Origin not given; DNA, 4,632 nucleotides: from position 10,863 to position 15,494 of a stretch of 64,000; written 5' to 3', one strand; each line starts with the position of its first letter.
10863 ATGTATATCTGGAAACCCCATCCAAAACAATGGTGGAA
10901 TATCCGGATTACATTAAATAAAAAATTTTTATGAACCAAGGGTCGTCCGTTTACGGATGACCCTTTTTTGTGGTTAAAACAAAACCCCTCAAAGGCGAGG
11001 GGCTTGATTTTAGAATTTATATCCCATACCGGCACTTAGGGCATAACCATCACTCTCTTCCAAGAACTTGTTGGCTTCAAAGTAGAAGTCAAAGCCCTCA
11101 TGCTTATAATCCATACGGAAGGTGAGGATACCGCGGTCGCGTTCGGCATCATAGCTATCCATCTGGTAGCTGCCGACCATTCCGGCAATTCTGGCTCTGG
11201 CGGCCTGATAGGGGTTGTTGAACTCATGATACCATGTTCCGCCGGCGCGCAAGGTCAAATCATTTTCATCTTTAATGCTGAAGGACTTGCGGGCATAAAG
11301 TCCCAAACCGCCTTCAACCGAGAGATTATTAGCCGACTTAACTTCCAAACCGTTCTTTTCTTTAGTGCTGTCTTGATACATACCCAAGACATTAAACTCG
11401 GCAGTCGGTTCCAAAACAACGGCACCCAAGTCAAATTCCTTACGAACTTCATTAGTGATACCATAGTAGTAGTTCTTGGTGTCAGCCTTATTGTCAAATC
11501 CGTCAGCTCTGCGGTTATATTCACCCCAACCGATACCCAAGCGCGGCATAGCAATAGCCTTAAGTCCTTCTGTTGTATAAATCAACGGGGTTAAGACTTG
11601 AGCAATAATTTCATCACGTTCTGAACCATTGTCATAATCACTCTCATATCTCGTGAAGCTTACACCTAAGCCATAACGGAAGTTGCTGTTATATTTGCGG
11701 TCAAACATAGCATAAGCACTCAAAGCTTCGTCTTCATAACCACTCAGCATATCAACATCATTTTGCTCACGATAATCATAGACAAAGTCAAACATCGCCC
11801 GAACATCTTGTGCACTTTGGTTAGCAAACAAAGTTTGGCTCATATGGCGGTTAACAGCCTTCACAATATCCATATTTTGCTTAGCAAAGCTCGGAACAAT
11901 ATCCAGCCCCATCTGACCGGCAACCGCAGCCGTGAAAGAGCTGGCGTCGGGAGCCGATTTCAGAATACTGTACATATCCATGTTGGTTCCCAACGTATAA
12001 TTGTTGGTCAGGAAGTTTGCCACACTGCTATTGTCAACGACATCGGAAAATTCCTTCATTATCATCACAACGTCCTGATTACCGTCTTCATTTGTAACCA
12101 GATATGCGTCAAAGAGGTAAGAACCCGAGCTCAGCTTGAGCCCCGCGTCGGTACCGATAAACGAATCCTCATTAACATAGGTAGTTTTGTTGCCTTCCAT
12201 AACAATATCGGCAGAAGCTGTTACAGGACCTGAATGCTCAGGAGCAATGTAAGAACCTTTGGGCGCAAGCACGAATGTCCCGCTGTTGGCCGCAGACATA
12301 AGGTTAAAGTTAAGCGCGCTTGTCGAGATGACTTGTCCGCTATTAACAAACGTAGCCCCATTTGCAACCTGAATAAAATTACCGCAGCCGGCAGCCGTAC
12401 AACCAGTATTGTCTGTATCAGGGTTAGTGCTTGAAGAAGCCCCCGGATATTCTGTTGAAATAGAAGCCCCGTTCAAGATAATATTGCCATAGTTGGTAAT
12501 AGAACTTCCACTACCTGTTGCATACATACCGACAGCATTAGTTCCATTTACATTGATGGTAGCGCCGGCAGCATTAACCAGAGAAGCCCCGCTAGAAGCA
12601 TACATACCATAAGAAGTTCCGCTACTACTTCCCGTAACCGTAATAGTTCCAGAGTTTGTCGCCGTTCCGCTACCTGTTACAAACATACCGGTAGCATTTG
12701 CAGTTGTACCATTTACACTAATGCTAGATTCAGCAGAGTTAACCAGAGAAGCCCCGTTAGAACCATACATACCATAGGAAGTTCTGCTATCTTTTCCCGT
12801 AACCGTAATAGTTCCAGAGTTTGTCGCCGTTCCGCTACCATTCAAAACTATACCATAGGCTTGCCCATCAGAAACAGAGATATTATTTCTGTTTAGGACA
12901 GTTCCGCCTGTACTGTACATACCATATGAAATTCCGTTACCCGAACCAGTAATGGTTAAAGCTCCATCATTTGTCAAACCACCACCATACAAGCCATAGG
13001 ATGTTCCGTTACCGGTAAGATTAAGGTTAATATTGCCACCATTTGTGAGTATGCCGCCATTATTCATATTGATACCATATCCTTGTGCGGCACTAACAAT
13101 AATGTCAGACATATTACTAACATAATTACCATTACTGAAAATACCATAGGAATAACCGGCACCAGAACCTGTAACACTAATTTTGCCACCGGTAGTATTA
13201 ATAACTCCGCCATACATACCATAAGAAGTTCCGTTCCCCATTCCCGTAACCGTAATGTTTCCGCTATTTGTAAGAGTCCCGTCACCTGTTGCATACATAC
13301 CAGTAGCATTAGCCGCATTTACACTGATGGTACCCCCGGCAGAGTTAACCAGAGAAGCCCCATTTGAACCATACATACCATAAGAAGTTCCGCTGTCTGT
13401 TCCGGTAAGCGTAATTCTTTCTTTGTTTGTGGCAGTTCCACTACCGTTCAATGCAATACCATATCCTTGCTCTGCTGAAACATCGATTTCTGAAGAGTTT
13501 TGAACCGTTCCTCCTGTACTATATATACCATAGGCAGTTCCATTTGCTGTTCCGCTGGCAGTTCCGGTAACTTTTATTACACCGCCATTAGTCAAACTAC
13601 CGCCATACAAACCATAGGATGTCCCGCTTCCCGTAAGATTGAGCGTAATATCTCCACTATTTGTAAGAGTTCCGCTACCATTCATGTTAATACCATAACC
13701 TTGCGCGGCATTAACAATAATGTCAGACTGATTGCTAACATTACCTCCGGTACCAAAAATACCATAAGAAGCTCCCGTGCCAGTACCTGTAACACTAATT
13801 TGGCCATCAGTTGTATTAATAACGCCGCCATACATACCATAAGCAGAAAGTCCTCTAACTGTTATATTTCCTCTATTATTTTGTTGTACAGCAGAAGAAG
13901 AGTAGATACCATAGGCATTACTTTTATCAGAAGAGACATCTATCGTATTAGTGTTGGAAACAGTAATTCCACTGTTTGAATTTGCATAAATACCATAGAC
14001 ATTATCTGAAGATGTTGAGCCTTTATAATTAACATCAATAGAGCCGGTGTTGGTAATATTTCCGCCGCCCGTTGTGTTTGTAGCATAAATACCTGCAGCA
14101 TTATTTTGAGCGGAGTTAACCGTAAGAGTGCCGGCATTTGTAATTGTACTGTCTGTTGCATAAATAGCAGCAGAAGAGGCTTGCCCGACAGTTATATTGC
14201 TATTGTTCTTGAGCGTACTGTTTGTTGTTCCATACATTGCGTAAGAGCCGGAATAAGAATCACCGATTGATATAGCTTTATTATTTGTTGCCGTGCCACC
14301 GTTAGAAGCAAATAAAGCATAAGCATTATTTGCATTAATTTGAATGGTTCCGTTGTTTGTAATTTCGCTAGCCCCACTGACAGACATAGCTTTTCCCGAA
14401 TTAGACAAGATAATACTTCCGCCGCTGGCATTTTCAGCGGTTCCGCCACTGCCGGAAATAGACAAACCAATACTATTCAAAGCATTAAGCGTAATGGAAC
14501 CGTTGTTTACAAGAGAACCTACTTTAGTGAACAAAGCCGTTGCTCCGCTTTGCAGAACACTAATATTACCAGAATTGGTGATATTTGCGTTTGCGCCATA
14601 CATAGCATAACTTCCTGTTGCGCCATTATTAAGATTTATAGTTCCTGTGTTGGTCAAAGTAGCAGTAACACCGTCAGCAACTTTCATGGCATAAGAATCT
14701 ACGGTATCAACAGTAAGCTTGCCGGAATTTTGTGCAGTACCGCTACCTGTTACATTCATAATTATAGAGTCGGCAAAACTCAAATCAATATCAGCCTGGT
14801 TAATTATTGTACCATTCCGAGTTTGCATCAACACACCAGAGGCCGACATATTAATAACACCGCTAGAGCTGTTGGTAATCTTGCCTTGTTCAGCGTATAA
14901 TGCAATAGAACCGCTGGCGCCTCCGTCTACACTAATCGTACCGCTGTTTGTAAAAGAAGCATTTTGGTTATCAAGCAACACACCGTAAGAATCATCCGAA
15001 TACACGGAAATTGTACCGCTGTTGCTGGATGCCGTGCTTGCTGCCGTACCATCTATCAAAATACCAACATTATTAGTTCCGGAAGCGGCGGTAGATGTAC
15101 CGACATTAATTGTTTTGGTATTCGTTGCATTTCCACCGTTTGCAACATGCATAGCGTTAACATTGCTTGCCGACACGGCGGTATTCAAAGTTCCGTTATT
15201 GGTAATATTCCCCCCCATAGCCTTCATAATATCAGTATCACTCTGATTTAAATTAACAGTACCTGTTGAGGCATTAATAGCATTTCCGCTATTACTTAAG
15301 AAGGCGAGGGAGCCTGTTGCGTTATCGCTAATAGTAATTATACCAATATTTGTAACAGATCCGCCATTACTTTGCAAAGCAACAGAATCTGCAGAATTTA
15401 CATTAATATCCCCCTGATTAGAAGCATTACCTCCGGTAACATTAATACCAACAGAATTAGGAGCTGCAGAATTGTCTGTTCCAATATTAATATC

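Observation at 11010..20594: Giant 3194-aa autotransporter-like adhesin occupying 15% of the window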

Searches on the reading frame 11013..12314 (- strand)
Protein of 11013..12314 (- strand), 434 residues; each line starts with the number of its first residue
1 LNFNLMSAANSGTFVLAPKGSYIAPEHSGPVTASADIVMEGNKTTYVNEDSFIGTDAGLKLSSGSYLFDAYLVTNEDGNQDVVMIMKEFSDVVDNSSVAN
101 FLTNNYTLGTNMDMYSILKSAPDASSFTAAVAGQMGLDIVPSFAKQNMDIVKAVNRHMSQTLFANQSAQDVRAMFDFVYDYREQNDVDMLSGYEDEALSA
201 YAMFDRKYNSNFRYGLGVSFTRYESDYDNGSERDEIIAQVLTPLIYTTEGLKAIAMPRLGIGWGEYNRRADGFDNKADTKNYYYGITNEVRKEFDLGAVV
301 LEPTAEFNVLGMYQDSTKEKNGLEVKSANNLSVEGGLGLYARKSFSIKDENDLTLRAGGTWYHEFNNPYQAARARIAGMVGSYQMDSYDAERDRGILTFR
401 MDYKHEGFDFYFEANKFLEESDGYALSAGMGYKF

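Call 7: search_protein_families(library=pfam, proteins=[window:11013-12314:-], max_evalue=10)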
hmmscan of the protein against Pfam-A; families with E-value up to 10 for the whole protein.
seq(434 aa): 3 families
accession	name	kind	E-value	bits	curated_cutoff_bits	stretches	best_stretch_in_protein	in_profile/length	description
PF03797.25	Autotransporter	-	6.3e-21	75.7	26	1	184-414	12-254/255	Autotransporter beta-domain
PF25783.1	BigA_beta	-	0.0003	21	24.3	1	41-85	35-81/84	BigA beta sandwich domain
PF06838.17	Met_gamma_lyase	-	0.054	12.5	24.2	1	122-201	284-359/405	Methionine gamma-lyase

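Call 8: search_solved_structures(query=window:11013-12314:-, max_evalue=10)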
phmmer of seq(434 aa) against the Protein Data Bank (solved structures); distinct sequences matched with E-value up to 10: 4.
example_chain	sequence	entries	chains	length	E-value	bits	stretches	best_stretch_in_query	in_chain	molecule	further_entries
2ldu_A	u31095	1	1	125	0.22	14.1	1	92-155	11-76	Heat shock factor protein 1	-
5d5u_B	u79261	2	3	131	0.43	13.1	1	95-154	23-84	Heat shock factor protein 1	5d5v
5hdg_A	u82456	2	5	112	1.1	11.8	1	98-155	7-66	Heat shock factor protein 1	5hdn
7dcj_A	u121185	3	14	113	1.1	11.8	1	98-155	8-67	Heat shock factor protein 1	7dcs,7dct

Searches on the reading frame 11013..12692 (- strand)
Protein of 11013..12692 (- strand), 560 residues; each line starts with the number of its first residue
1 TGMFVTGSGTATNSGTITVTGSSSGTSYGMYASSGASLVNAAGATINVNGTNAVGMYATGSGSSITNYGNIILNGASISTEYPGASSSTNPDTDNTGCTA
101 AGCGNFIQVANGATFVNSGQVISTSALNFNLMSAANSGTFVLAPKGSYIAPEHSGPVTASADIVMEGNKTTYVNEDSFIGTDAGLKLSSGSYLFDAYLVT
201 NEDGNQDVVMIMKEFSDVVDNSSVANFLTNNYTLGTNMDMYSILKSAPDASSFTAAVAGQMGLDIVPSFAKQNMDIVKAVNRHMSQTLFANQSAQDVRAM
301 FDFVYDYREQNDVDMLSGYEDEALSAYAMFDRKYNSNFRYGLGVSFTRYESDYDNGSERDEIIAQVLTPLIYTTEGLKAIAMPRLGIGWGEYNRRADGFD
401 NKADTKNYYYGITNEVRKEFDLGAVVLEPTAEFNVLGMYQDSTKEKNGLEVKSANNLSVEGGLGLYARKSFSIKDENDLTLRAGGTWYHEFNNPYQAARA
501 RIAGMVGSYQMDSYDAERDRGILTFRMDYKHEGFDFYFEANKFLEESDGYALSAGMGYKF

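Call 59: predict_structure(alignment_id=A4)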
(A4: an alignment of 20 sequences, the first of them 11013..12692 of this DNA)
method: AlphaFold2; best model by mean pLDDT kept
length: 560 residues; sequences in the alignment: 20
mean_pLDDT: 87.8   pTM: 0.78
mean pLDDT of the five models: 87.8, 87.7, 87.1, 86.9, 86.0
residues with pLDDT >= 90: 350; 70-90: 173; 50-70: 13; < 50: 24
segments of 3 or more residues with pLDDT < 50: 79-102
pLDDT, mean of each block of 10 residues (from residue 1): 84 91 77 89 89 83 91 67 36 40 67 92 87 78 94 91 91 94 90 95 93 94 94 91 93 92 91 91 87 86 94 86 95 92 96 93 96 91 96 86 95 94 91 95 91 93 94 84 94 88 92 83 93 91 84 92
secondary structure, 60 per line:
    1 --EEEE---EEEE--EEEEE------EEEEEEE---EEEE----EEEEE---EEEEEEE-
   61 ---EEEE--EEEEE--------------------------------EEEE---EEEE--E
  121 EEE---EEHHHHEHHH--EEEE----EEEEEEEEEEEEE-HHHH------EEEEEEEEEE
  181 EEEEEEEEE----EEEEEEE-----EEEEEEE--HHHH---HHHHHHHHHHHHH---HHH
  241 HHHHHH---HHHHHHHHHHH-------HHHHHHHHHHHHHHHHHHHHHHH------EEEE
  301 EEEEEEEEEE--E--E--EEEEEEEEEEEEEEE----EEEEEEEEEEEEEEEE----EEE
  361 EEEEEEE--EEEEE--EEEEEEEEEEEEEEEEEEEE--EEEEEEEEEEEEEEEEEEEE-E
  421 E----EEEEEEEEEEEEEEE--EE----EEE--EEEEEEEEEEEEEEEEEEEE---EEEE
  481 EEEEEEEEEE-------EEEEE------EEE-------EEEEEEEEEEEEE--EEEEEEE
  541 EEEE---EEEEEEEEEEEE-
elements in order: E3-6 E10-13 E16-20 E27-33 E37-40 E45-49 E53-59 E64-67 E70-74 E107-110 E114-117 E120-123 H129-132 E139-142 E147-159 H161-164 E171-189 E194-200 E206-212 H215-218 H222-234 H238-246 H250-260 H268-290 E297-310 E319-333 E338-353 E358-367 E370-374 E377-396 E399-418 E426-440 E449-451 E454-473 E477-490 E498-502 E509-511 E519-531 E534-544 E548-559

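Call 61: fold_search(model_id=the predicted structure, library=pdb)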
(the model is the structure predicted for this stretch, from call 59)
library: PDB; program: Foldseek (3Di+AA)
matches with E <= 10: 1100; with E <= 0.001: 443
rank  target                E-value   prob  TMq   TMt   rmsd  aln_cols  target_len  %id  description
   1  3kvn_X                9.9e-23  1.00  0.48  0.43   3.9       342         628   13  Crystal structure of the full-length autotransporter EstA from Pseudomonas aeruginosa (released 2010-01-26)
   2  3kvn_A                4.0e-22  1.00  0.48  0.43   3.9       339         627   13  Crystal structure of the full-length autotransporter EstA from Pseudomonas aeruginosa (released 2010-01-26)
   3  9oqa                  1.7e-20  1.00  0.49  0.45   4.3       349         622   17  Cryo-EM structure of AaaA, a Pseudomonas Aeruginosa autotransporter (released 2025-08-13)
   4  1uyn                  6.2e-17  1.00  0.41  0.75   5.2       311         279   12  Translocator domain of autotransporter NalP from Neisseria meningitidis (released 2004-03-18)
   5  3slt                  1.9e-16  1.00  0.38  0.64   8.1       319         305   15  Pre-cleavage Structure of the Autotransporter EspP - N1023S Mutant (released 2011-11-16)
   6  3slj                  7.1e-16  1.00  0.38  0.64   8.2       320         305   15  Pre-cleavage Structure of the Autotransporter EspP - N1023A mutant (released 2011-11-16)
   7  3aeh_A                1.3e-15  1.00  0.35  0.66   8.1       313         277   14  Integral membrane domain of autotransporter Hbp (released 2010-07-07)
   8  3slo                  1.3e-15  1.00  0.37  0.63   8.0       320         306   14  Pre-cleavage Structure of the Autotransporter EspP - N1023D mutant (released 2011-11-16)
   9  8bo2_P                2.7e-15  1.00  0.41  0.70   4.0       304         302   15  BAM-EspP complex structure with BamA-S425C/EspP-S1299C mutations in nanodisc (released 2023-04-26)
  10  1uyo                  1.0e-14  1.00  0.40  0.75   4.6       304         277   12  Translocator domain of autotransporter NalP from Neisseria meningitidis (released 2004-03-19)
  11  3qq2_A                1.9e-14  1.00  0.35  0.73   5.0       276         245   17  Crystal Structure of the Beta Domain of the Bordetella Autotransporter Brka (released 2011-04-13)
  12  3qq2_B                3.7e-14  1.00  0.36  0.74   4.8       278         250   19  Crystal Structure of the Beta Domain of the Bordetella Autotransporter Brka (released 2011-04-13)
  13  4mee                  1.1e-13  1.00  0.31  0.49   8.0       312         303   12  Crystal structure of the transport unit of the autotransporter AIDA-I from Escherichia coli (released 2014-06-04)
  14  2qom_A                1.4e-13  1.00  0.36  0.72   5.6       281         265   15  The crystal structure of the E.coli EspP autotransporter Beta-domain. (released 2007-11-13)
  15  3qq2_C                5.3e-13  1.00  0.36  0.76   5.6       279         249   18  Crystal Structure of the Beta Domain of the Bordetella Autotransporter Brka (released 2011-04-13)
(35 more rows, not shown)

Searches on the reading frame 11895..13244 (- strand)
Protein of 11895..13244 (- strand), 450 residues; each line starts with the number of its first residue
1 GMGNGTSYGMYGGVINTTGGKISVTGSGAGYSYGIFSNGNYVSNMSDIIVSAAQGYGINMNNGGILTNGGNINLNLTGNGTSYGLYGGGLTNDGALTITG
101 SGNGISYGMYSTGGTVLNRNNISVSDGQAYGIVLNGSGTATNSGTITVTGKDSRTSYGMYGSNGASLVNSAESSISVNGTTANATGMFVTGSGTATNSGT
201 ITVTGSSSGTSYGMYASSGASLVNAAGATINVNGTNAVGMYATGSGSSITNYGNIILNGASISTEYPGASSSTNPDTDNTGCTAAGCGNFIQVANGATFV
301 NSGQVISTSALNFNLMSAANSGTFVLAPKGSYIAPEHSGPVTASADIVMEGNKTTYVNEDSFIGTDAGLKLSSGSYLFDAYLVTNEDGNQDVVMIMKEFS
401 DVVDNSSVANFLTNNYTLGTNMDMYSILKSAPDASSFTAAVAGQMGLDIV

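Call 14: search_protein_families(library=pfam, proteins=[window:11895-13244:-], max_evalue=1)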
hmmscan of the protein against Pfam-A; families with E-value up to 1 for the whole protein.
window:11895-13244:- (450 aa): 1 family
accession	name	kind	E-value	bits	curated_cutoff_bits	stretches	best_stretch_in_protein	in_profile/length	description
PF25783.1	BigA_beta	-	0.0029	17.8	24.3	1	351-395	35-81/84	BigA beta sandwich domain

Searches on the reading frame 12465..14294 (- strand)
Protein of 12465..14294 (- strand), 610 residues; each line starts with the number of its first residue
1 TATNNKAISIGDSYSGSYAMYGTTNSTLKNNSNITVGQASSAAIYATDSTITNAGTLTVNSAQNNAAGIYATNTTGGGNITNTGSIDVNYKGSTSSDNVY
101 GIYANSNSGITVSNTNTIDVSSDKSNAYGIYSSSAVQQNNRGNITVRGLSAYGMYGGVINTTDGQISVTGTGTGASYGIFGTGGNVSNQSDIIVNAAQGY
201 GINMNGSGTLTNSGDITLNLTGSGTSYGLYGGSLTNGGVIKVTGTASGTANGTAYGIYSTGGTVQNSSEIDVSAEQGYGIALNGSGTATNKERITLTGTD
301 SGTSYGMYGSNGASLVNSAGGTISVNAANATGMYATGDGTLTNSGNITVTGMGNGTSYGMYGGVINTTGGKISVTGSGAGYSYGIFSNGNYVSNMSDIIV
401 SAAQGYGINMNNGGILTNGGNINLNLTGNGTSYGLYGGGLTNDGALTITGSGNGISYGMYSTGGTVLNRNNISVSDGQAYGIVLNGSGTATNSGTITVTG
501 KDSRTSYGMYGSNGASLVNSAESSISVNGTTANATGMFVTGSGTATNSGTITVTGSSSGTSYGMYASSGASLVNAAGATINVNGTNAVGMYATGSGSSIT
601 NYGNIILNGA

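Call 74: search_solved_structures(query=window:12465-14294:-, max_evalue=1)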
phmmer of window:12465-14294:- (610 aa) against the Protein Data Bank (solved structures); distinct sequences matched with E-value up to 1: 5.
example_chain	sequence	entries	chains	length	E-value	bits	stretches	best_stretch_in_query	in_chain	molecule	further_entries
9qe7_A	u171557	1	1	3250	3.6e-07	32.7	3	17-175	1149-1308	Outer membrane autotransporter barrel domain protein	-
7e7n_A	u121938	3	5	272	0.00072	21.8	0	116-177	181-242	Fucose-binding lectin protein,Fucose-binding lectin protein,Fucose-binding lectin protein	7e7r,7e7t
7e7u_A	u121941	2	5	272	0.0028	19.9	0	116-178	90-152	Fucose-binding lectin protein,Fucose-binding lectin protein,Fucose-binding lectin protein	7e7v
3fni_A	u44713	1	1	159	0.1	14.7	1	525-597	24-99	Putative diflavin flavoprotein A 3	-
2klb_A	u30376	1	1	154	0.13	14.4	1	526-597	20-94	Putative diflavin flavoprotein A 3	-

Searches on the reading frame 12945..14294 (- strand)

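Call 14: search_protein_families(library=pfam, proteins=[window:12945-14294:-], max_evalue=1)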
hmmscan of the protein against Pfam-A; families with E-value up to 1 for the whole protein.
window:12945-14294:- (450 aa): 2 families
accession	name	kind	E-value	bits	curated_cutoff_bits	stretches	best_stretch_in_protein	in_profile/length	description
PF07706.17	TAT_ubiq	-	0.5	10.9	23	1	199-226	3-30/40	Aminotransferase ubiquitination site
PF21398.2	PG_binding_5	-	0.82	10.1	24.1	0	109-136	31-58/67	Putative peptidoglycan-binding domain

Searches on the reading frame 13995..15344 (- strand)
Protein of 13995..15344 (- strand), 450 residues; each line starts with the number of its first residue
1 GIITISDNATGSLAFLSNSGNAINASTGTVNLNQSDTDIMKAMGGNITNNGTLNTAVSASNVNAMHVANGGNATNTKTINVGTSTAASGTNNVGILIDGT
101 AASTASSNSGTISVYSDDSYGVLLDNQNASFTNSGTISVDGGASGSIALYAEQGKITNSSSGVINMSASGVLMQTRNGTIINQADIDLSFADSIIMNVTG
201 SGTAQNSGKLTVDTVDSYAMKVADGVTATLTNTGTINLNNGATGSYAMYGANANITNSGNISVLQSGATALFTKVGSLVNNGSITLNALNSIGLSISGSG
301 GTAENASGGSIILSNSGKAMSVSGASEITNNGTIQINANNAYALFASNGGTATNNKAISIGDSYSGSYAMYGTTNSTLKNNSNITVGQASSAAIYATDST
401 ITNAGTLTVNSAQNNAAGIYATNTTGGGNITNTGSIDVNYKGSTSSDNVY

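Call 14: search_protein_families(library=pfam, proteins=[window:13995-15344:-], max_evalue=1)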
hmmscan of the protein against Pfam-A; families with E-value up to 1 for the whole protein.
window:13995-15344:- (450 aa): 1 family
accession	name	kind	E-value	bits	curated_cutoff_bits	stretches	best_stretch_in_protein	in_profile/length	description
PF01079.26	Hint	-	0.073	13.1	29.7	1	186-248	100-162/213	Hint module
